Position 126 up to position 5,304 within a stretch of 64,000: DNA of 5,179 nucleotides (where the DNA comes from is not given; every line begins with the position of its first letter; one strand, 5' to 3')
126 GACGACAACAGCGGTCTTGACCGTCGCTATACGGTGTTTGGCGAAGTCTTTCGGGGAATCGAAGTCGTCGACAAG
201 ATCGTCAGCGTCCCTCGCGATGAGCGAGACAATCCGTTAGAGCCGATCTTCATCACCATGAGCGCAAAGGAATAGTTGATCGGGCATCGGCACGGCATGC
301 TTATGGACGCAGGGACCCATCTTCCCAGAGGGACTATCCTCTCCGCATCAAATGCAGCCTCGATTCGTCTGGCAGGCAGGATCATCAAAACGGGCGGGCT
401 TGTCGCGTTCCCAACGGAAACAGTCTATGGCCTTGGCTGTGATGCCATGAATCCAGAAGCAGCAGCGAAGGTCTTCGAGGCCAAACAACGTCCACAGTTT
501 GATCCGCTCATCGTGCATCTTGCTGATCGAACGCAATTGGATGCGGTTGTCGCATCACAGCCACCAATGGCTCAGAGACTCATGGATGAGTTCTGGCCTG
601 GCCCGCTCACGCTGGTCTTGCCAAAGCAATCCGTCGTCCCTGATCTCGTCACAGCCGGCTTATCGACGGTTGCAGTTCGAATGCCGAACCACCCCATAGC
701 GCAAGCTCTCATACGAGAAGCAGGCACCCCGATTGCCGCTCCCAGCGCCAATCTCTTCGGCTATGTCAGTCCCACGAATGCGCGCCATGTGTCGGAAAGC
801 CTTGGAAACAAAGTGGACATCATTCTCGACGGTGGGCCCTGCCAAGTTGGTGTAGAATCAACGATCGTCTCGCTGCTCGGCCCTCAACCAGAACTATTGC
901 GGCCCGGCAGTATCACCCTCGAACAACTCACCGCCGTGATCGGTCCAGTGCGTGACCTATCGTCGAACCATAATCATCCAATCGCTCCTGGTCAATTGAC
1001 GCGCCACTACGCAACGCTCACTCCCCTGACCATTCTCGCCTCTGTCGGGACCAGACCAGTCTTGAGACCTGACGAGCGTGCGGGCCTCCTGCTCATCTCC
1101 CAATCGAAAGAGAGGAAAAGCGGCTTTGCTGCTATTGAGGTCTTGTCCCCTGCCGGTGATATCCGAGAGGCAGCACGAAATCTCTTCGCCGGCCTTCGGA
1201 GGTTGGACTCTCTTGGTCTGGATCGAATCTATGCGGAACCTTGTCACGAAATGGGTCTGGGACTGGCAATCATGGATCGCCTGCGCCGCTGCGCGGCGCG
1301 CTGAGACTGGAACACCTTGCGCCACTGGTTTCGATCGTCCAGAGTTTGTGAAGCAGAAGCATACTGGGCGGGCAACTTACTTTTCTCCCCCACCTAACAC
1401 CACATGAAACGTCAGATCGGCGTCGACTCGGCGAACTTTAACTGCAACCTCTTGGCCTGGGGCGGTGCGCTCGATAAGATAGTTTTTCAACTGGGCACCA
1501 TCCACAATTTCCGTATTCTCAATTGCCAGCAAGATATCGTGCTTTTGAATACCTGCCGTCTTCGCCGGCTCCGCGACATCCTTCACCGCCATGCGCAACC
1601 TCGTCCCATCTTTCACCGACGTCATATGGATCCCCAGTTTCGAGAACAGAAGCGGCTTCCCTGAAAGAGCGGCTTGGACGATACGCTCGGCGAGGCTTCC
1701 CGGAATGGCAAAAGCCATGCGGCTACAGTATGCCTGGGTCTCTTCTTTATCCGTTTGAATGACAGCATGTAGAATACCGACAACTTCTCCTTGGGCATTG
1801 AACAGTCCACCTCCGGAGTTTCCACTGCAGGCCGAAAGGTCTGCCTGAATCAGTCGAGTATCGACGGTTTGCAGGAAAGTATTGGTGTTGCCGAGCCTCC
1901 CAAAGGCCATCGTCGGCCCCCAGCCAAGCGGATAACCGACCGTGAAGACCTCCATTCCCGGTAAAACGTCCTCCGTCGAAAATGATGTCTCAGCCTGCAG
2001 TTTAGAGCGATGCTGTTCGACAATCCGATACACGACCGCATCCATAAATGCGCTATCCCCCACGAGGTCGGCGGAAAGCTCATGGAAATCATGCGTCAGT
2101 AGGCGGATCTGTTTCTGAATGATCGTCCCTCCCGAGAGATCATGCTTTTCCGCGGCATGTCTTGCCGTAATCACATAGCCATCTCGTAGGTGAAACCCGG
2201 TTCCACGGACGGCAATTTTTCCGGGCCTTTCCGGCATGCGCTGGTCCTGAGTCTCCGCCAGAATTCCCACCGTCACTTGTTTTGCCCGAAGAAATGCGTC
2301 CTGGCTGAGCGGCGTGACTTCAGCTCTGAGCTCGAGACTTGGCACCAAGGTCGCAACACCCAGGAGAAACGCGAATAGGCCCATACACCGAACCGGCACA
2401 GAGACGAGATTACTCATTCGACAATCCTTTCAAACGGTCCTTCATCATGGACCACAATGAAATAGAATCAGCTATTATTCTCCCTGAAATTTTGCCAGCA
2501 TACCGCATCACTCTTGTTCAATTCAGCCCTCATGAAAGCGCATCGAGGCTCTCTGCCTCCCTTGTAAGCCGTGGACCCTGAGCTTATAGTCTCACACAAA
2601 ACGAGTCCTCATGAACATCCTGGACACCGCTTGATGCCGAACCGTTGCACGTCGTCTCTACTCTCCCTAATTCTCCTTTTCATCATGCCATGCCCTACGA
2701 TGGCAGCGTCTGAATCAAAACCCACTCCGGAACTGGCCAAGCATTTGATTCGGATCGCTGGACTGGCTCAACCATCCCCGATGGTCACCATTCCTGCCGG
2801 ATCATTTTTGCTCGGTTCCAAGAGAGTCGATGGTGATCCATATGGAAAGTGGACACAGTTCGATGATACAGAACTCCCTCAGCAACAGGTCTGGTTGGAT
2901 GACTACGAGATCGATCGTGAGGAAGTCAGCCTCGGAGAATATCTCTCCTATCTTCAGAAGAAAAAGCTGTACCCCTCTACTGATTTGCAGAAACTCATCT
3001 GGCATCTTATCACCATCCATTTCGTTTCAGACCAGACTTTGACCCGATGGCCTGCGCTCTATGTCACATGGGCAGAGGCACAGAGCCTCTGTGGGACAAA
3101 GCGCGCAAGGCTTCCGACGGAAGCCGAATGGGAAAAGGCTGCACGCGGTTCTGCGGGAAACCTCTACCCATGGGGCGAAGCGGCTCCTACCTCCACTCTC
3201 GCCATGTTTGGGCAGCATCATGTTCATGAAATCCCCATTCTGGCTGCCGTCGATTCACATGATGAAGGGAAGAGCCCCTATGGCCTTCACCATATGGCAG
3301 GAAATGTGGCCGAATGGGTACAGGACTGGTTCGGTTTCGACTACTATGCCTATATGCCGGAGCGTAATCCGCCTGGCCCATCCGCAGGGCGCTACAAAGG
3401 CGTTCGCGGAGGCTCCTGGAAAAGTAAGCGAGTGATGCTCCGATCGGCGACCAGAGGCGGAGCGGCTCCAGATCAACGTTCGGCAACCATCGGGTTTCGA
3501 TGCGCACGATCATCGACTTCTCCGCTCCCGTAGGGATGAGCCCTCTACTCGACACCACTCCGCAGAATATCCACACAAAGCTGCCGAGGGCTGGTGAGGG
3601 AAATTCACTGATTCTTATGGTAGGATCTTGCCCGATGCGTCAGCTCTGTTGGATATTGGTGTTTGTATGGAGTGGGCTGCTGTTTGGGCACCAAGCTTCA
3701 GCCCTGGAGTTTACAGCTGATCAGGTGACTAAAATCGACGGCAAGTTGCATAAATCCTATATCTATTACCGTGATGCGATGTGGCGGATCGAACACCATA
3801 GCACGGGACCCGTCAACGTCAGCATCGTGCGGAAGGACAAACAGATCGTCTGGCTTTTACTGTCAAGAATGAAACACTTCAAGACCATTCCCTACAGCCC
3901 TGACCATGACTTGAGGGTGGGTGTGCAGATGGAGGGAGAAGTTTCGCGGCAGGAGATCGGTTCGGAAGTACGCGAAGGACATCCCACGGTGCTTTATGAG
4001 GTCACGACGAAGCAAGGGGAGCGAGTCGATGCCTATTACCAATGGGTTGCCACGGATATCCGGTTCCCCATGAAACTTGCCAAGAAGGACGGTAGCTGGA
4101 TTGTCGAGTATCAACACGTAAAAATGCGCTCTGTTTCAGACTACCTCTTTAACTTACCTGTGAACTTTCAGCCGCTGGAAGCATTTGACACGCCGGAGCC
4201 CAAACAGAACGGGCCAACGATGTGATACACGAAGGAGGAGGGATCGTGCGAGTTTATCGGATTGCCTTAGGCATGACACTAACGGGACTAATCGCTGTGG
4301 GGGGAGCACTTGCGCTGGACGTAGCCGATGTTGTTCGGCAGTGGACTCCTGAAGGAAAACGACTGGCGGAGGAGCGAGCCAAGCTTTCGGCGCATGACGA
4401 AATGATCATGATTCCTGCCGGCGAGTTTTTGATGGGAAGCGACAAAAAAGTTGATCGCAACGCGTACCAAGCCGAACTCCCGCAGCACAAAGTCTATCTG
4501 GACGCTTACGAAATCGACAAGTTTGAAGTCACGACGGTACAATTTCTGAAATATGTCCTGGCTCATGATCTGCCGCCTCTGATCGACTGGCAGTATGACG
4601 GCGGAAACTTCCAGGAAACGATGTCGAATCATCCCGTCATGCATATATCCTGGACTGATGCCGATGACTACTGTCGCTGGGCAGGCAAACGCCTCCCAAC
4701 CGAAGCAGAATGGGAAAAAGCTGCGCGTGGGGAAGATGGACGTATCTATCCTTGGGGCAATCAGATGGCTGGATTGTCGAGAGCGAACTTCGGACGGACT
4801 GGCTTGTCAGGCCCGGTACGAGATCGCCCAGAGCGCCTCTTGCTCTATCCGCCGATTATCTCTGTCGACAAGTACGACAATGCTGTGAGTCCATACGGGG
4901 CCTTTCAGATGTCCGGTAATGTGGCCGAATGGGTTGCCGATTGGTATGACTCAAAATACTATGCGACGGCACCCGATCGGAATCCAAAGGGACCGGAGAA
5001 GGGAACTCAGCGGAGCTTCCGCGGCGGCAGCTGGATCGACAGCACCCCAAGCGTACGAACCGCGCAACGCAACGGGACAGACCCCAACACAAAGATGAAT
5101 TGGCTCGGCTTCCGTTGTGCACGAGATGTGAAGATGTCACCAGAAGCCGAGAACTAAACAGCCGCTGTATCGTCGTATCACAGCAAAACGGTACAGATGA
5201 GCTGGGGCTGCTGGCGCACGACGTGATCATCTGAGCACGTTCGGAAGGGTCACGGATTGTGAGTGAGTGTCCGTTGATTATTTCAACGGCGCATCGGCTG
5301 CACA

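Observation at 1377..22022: Twenty-kb all-exported copper-redox cluster built from duplicated modules (2 MCO, 2 cupredoxin, 4 FGE-fold, 2 LolA-like, HEAT, PDZ protease)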

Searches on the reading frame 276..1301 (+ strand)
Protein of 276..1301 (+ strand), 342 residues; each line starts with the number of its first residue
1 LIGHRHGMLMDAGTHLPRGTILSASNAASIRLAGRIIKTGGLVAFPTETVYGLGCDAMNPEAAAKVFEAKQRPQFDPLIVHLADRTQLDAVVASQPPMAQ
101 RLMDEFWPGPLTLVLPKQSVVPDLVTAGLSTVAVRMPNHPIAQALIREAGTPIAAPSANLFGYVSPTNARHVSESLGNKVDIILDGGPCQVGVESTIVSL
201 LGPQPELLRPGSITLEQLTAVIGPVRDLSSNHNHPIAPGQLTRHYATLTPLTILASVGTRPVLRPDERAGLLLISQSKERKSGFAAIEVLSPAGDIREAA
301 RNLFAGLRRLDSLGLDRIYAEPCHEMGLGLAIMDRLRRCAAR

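Call 5: search_protein_families(library=pfam, proteins=[window:276-1301:+], max_evalue=0.01)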
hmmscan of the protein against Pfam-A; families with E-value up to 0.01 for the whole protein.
window:276-1301:+ (342 aa): 2 families
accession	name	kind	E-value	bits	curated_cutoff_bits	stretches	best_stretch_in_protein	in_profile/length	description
PF01300.24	Sua5_yciO_yrdC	-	1.1e-63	214.3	25.1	1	36-211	2-178/178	Telomere recombination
PF03481.19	Sua5_C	-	1.7e-24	87.3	22.9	1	213-341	1-136/136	Threonylcarbamoyl-AMP synthase, C-terminal domain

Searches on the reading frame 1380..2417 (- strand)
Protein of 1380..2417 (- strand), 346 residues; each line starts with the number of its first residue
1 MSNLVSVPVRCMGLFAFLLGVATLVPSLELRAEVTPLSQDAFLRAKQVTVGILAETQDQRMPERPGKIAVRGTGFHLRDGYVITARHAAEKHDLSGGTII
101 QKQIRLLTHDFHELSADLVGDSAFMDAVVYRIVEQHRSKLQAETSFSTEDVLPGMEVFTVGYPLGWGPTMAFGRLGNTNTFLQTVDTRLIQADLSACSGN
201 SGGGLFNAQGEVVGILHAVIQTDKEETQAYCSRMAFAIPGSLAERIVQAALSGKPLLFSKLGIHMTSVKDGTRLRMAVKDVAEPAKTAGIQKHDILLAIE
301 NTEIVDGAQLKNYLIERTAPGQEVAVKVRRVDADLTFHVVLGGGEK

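Call 4: search_protein_families(library=pfam, proteins=[window:1380-2417:-], max_evalue=0.01)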
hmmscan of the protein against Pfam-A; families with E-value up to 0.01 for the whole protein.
window:1380-2417:- (346 aa): 4 families
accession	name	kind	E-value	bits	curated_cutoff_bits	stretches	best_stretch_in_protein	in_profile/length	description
PF13365.12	Trypsin_2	-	1.8e-19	71.4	27.6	1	72-215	1-144/144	Trypsin-like peptidase domain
PF13180.12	PDZ_2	-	2.7e-10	40.8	27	1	260-339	2-78/80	PDZ domain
PF00089.32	Trypsin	-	1.1e-07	32.3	20.6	1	71-228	21-207/220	Trypsin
PF17820.7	PDZ_6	-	0.00036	20.7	27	1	284-330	10-54/54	PDZ domain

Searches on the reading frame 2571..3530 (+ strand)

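Call 4: search_protein_families(library=pfam, proteins=[window:2571-3530:+], max_evalue=0.01)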
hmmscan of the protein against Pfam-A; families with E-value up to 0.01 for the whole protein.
window:2571-3530:+ (320 aa): 1 family
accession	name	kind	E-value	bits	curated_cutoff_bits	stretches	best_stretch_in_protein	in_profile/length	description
PF03781.23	FGE-sulfatase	-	4e-44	151.6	23.3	1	70-313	4-255/255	Sulfatase-modifying factor enzyme 1-like domain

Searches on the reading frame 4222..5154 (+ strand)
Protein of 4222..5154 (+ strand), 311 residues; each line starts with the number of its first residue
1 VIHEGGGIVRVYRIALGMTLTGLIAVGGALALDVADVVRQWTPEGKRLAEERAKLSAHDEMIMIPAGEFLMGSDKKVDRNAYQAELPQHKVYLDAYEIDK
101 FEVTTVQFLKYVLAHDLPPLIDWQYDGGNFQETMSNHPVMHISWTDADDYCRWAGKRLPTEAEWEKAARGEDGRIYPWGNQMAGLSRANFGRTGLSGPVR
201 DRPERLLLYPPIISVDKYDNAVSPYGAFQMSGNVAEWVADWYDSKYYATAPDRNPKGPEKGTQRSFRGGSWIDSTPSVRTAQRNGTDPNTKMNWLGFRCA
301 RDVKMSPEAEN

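Call 4: search_protein_families(library=pfam, proteins=[window:4222-5154:+], max_evalue=0.01)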
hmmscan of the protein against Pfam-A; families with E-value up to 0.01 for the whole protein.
window:4222-5154:+ (311 aa): 1 family
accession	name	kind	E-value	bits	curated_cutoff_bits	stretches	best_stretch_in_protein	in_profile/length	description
PF03781.23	FGE-sulfatase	-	2.8e-58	198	23.3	1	59-301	3-255/255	Sulfatase-modifying factor enzyme 1-like domain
